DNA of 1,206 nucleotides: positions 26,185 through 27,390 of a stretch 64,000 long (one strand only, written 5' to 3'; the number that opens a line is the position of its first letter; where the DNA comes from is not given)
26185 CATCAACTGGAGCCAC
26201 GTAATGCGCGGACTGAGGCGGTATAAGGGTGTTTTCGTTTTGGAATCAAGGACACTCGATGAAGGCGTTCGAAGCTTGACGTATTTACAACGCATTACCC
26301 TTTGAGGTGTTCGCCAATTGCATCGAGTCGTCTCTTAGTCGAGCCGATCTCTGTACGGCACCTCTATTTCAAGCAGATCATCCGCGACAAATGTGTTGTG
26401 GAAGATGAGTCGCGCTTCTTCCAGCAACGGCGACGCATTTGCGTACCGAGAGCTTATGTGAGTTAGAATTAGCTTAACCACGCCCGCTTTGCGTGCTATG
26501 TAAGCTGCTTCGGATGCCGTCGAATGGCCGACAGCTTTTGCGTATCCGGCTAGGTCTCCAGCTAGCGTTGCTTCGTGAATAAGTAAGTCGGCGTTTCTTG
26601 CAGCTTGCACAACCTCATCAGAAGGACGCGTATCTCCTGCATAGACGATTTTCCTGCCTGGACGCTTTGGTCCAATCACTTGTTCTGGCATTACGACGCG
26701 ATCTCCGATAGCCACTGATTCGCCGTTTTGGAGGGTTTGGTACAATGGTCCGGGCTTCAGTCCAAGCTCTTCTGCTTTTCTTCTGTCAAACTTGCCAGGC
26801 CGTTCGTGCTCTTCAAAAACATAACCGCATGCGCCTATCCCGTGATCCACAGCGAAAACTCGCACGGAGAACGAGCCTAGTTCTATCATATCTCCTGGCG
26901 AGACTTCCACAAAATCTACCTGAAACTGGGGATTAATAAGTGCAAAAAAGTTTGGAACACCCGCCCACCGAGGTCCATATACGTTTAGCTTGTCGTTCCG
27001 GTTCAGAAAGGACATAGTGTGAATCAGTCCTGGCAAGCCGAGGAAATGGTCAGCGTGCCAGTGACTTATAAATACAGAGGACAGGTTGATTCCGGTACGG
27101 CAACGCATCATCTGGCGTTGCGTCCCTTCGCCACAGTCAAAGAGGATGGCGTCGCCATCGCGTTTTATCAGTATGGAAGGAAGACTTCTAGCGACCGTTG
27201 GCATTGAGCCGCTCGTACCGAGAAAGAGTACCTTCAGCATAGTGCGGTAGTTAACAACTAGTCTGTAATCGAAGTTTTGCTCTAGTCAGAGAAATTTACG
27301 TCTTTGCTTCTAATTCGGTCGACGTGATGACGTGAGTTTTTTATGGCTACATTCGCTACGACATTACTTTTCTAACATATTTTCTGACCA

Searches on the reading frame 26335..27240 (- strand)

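Call 61: search_protein_families(library=pfam, proteins=[window:26335-27240:-], max_evalue=0.00001)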
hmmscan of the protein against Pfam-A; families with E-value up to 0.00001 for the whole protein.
window:26335-27240:- (301 aa): 2 families
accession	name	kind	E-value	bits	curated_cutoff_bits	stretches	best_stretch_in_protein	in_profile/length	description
PF12706.13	Lactamase_B_2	-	8.6e-20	71.6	27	2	32-146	3-134/200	Beta-lactamase superfamily domain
PF00753.33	Lactamase_B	-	4.1e-11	43.6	22.7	1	22-75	8-66/196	Metallo-beta-lactamase superfamily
